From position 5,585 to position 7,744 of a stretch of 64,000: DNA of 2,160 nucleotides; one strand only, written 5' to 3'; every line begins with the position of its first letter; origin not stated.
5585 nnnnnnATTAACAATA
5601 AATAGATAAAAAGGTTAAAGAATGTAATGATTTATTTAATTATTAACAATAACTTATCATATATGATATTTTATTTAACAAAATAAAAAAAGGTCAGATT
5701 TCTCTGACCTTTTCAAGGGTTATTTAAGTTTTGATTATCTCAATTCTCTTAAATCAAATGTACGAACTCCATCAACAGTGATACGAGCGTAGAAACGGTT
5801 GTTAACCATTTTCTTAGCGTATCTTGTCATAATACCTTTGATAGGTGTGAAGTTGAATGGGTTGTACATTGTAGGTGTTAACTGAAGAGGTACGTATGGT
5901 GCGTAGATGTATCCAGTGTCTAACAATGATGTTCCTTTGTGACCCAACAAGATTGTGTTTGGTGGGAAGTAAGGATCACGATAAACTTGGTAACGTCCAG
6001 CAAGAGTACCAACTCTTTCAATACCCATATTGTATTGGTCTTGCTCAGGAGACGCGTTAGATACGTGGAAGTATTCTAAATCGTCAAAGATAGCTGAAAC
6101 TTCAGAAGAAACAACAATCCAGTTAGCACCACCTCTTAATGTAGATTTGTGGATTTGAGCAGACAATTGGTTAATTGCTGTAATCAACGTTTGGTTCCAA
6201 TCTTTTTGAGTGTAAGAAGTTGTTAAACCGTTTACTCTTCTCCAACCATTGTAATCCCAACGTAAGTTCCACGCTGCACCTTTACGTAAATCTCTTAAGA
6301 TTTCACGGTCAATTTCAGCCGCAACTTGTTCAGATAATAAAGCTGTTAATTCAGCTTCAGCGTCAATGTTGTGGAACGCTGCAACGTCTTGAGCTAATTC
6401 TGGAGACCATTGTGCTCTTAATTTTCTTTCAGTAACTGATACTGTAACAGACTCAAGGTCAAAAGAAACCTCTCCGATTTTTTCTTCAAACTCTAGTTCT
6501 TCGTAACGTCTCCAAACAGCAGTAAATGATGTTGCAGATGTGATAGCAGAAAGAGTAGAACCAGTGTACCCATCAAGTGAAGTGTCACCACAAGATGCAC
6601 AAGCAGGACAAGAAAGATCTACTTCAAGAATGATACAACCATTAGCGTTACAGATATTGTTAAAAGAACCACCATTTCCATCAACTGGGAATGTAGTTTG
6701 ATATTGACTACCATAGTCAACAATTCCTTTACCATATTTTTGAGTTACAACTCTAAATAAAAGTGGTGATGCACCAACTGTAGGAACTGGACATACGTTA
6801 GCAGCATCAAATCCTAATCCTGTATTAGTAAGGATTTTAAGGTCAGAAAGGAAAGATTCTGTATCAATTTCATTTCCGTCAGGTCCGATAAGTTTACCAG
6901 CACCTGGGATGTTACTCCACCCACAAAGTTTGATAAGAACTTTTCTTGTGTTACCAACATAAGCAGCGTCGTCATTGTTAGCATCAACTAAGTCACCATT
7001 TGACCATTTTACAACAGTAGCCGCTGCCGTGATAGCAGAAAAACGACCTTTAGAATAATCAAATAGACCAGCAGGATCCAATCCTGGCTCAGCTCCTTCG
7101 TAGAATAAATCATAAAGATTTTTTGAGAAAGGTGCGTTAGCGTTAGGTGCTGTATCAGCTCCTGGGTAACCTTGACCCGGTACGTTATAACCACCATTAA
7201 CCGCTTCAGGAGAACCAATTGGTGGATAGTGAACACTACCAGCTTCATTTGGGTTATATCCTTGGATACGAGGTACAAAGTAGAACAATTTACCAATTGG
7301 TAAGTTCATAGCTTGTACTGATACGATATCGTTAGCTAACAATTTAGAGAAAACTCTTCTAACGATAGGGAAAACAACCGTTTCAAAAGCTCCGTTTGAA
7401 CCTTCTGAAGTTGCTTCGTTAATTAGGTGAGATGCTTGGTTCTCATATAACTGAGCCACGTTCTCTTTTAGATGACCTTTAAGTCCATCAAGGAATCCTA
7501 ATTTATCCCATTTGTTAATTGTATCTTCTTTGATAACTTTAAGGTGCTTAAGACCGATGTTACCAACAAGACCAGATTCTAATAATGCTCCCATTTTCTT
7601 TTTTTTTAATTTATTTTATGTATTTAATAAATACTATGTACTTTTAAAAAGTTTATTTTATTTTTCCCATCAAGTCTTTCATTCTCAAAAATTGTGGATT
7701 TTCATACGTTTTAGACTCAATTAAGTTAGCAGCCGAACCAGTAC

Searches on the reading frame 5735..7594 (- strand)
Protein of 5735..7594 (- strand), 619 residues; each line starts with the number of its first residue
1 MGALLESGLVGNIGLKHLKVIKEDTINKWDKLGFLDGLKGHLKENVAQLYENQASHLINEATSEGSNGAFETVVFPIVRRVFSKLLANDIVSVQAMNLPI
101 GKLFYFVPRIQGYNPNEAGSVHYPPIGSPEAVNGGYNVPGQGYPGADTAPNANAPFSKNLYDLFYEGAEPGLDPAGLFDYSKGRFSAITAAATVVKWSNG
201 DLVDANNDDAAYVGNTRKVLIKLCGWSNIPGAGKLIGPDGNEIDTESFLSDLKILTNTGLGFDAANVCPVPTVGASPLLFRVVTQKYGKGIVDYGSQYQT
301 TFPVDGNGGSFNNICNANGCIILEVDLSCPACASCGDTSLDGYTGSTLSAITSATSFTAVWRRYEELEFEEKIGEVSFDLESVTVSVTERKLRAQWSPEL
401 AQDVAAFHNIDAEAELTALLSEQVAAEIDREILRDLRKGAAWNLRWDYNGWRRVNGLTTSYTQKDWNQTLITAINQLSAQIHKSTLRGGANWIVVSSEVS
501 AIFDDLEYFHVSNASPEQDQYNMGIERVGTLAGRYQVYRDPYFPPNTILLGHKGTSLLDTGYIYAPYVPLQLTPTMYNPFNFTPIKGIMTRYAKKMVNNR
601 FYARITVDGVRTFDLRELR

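Call 3: search_protein_families(library=pfam, proteins=[window:5735-7594:-], max_evalue=0.1)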
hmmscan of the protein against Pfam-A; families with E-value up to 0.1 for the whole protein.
window:5735-7594:- (619 aa): 1 family
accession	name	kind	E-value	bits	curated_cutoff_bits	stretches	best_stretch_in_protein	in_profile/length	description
PF07068.17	Gp23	-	8.2e-73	246.4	24.4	2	354-604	113-356/376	Major capsid protein Gp23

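Call 5: search_protein_families(library=phrogs, proteins=[window:5735-7594:-], max_evalue=0.01)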
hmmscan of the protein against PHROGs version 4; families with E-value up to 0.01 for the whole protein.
window:5735-7594:- (619 aa): 3 families
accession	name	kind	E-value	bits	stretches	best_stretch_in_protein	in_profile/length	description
phrog_138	-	head and packaging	6e-66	224.3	2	347-596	154-407/444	major head protein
phrog_1014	-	unknown function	2.3e-12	47.3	1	371-563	317-510/567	-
phrog_20655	-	head and packaging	7.5e-09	35.6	1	363-543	274-456/534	major head protein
